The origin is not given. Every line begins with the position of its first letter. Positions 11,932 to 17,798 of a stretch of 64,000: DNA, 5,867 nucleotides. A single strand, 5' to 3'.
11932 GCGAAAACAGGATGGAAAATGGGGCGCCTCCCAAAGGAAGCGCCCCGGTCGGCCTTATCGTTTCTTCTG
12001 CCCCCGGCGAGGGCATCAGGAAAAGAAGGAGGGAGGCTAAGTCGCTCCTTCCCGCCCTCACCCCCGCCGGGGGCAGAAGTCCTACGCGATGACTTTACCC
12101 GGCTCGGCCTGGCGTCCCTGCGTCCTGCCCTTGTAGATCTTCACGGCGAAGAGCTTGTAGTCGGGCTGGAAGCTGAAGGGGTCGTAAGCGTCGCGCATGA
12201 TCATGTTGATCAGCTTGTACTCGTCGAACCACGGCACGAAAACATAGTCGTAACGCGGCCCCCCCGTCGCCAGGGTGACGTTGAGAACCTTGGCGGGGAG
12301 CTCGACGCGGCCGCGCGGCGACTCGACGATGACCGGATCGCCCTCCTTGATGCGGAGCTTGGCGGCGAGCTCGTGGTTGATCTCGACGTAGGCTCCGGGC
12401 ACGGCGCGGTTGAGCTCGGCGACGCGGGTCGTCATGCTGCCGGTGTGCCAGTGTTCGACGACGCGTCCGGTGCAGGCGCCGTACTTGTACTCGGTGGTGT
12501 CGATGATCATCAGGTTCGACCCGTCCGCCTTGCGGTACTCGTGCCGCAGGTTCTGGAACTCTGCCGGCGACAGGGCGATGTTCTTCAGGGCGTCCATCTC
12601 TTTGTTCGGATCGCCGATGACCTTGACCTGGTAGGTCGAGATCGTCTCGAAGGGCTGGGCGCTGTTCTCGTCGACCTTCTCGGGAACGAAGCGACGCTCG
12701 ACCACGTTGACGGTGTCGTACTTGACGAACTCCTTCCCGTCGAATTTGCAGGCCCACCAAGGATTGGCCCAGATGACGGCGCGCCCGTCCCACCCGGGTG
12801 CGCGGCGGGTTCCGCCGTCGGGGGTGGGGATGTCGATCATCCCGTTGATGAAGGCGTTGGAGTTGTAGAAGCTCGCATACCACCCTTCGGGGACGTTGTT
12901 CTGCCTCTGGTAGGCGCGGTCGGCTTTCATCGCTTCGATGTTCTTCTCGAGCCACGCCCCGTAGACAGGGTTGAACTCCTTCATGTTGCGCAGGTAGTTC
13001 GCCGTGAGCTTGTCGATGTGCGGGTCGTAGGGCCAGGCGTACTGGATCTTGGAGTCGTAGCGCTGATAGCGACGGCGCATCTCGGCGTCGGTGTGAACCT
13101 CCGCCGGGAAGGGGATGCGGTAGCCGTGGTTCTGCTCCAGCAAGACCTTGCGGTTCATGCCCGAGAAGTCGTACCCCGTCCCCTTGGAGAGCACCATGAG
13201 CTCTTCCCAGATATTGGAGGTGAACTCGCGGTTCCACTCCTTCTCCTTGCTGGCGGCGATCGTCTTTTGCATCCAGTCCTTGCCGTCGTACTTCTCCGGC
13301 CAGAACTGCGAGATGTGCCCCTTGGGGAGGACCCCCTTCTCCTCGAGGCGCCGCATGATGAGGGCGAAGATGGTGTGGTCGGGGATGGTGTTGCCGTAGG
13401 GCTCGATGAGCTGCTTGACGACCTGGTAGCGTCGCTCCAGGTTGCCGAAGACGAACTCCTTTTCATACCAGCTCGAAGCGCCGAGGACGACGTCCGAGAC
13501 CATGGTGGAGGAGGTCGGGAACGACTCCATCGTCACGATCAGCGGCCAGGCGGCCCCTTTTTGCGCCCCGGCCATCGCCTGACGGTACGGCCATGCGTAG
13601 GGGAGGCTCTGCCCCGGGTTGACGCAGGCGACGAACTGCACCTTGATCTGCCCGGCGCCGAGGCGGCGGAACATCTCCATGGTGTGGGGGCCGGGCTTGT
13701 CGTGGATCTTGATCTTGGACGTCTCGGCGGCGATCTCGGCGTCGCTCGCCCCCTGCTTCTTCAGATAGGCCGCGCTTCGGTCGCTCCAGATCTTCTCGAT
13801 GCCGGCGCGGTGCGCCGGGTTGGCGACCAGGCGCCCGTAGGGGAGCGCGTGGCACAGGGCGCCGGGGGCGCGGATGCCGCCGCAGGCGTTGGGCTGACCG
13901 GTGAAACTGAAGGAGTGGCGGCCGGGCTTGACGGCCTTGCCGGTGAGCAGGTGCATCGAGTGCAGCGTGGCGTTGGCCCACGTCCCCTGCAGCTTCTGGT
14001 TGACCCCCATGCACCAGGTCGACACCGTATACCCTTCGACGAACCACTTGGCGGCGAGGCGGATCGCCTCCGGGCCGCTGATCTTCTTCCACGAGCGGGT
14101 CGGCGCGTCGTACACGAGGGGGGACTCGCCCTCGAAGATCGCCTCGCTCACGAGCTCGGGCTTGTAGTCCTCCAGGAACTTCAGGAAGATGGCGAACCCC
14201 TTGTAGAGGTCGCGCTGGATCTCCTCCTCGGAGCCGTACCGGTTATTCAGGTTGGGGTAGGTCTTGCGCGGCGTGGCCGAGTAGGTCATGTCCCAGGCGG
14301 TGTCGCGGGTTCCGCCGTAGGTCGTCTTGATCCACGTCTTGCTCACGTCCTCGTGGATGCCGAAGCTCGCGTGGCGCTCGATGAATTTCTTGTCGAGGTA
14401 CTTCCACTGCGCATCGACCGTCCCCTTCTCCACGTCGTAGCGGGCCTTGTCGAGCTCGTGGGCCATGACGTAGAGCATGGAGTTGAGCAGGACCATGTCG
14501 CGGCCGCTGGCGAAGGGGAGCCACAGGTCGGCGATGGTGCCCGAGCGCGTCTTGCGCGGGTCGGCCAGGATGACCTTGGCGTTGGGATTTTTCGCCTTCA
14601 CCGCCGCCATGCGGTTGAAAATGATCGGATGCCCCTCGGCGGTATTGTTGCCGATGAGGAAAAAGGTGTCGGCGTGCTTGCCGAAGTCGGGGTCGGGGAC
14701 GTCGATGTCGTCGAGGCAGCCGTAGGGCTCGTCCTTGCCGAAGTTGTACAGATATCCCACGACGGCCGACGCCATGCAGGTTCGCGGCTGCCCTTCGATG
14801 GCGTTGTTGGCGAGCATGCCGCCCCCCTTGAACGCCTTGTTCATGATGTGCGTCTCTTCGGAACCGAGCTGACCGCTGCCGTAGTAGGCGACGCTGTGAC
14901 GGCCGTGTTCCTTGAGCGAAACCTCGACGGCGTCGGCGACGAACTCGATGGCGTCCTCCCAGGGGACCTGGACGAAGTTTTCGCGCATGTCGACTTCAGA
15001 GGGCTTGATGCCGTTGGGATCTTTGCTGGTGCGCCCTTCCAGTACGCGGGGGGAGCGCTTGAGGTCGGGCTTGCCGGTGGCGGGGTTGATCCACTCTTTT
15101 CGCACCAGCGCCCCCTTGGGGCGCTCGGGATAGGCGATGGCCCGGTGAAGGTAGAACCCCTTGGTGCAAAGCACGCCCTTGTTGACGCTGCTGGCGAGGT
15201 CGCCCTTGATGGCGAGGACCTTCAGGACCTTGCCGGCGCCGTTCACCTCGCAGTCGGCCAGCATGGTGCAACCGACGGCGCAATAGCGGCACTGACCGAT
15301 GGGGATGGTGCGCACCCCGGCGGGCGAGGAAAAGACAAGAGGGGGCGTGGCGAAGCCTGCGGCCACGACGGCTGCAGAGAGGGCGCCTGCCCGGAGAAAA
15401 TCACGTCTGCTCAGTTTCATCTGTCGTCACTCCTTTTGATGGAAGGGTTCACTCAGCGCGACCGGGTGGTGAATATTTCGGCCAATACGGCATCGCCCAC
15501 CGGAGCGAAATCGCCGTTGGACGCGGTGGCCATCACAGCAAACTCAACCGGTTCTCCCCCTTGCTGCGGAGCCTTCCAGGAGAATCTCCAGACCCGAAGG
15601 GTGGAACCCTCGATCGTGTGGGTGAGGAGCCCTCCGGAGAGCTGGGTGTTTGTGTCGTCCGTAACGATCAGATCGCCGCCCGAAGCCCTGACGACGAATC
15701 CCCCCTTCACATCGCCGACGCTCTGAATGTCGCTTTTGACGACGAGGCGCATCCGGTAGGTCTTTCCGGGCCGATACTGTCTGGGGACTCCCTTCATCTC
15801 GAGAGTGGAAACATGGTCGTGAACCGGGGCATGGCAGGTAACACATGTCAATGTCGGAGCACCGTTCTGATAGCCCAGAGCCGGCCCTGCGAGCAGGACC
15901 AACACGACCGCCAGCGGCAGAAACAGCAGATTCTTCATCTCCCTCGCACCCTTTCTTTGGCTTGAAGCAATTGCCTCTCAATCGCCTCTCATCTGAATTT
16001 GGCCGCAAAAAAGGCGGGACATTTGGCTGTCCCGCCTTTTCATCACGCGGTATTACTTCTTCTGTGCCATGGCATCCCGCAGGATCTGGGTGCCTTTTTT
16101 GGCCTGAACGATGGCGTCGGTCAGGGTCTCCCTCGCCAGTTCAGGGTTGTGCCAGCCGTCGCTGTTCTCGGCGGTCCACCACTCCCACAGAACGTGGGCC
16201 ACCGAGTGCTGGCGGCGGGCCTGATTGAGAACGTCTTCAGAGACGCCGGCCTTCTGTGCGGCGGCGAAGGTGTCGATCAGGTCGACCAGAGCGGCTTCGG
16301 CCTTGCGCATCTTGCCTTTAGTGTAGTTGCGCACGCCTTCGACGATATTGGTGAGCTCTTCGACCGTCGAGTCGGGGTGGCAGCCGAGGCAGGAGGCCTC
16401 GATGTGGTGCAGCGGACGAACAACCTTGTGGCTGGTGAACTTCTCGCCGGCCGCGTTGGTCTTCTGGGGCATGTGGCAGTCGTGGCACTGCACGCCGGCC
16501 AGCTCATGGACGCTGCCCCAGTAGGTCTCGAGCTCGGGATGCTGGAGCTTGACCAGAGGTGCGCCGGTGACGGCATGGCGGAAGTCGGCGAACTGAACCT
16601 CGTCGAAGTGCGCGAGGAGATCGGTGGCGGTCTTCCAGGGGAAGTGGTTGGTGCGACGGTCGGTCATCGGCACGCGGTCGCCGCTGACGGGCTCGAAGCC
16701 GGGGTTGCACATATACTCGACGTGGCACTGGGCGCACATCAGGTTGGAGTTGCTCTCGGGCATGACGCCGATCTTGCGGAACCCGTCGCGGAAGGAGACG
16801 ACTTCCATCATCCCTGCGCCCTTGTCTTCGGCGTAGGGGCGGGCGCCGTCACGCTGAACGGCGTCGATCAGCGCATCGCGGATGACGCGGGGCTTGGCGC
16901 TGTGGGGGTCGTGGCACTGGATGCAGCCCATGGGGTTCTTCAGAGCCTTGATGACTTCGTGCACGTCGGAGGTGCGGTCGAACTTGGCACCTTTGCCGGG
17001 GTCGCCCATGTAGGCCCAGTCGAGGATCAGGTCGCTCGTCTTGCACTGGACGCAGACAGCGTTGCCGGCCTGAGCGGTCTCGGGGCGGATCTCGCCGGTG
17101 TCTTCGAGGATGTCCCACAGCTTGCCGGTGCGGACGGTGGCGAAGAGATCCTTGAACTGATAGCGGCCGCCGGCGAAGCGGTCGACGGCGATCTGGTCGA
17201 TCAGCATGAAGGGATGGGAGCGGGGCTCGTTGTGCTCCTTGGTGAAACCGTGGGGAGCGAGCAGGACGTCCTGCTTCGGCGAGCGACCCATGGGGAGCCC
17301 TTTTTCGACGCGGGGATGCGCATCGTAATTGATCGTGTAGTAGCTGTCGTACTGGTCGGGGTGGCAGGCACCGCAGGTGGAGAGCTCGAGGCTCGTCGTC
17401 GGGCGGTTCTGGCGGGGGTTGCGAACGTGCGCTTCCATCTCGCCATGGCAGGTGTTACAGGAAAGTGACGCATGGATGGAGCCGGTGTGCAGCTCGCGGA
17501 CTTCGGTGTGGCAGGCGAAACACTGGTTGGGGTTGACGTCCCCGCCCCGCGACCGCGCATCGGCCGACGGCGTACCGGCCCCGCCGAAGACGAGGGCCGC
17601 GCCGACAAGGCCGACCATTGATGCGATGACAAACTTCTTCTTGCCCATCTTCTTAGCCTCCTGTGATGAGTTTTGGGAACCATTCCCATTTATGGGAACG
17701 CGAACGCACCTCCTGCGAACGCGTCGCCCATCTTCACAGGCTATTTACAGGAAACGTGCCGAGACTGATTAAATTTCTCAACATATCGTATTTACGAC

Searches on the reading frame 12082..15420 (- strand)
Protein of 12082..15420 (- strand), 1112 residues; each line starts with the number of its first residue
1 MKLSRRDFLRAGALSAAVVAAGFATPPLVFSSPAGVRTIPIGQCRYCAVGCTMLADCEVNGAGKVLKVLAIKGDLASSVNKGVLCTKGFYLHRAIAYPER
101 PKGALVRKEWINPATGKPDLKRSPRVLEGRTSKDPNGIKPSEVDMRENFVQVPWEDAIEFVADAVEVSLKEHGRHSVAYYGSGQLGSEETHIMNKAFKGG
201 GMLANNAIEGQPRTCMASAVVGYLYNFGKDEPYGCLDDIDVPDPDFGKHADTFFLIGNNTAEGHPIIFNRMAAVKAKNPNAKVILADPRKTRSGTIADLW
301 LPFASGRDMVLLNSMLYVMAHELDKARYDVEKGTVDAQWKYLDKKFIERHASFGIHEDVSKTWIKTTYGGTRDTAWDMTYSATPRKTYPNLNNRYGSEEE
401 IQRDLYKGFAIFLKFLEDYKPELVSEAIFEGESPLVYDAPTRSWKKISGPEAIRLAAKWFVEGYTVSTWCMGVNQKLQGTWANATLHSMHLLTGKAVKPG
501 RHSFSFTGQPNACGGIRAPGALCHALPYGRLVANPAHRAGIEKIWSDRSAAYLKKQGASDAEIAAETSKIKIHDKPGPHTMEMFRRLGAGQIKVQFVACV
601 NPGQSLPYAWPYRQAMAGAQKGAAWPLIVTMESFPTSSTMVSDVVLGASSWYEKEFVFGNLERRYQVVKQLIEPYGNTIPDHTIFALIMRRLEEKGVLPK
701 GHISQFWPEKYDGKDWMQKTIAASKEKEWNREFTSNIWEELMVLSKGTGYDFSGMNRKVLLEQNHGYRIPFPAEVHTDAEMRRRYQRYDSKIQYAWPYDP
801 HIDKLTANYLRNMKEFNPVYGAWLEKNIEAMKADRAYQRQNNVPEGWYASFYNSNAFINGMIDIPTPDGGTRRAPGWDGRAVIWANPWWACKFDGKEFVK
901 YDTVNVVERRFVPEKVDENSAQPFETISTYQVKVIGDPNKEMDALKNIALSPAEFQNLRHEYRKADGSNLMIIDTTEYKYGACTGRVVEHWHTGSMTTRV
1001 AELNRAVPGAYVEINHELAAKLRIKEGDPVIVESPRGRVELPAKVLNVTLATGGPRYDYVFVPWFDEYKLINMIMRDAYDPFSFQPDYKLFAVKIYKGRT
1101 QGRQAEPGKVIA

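Call 36: search_protein_families(library=pfam, proteins=[window:12082-15420:-], max_evalue=0.00001)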
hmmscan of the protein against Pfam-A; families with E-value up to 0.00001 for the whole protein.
window:12082-15420:- (1112 aa): 3 families
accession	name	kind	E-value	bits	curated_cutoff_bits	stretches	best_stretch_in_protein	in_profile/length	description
PF00384.28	Molybdopterin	-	6.7e-39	134.3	24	1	146-688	11-350/353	Molybdopterin oxidoreductase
PF01568.27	Molydop_binding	-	2.6e-19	69.7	26.8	1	983-1091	4-109/110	Molydopterin dinucleotide binding domain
PF04879.21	Molybdop_Fe4S4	-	3.3e-06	27.4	22.7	1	43-93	7-51/55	Molybdopterin oxidoreductase Fe4S4 domain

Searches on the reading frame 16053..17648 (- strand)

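Call 36: search_protein_families(library=pfam, proteins=[window:16053-17648:-], max_evalue=0.00001)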
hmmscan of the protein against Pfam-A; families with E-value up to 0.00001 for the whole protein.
window:16053-17648:- (531 aa): 3 families
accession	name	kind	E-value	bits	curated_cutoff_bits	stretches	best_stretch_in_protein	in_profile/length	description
PF02335.20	Cytochrom_C552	-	2.8e-68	231.3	24.1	1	93-530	6-387/438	Cytochrome c552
PF14522.11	Cytochrome_C7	-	2.7e-07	30.8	24.8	0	54-100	5-52/67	Cytochrome c7 and related cytochrome c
PF14537.11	Cytochrom_c3_2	-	6e-07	30.3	25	0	41-97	7-65/79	Cytochrome c3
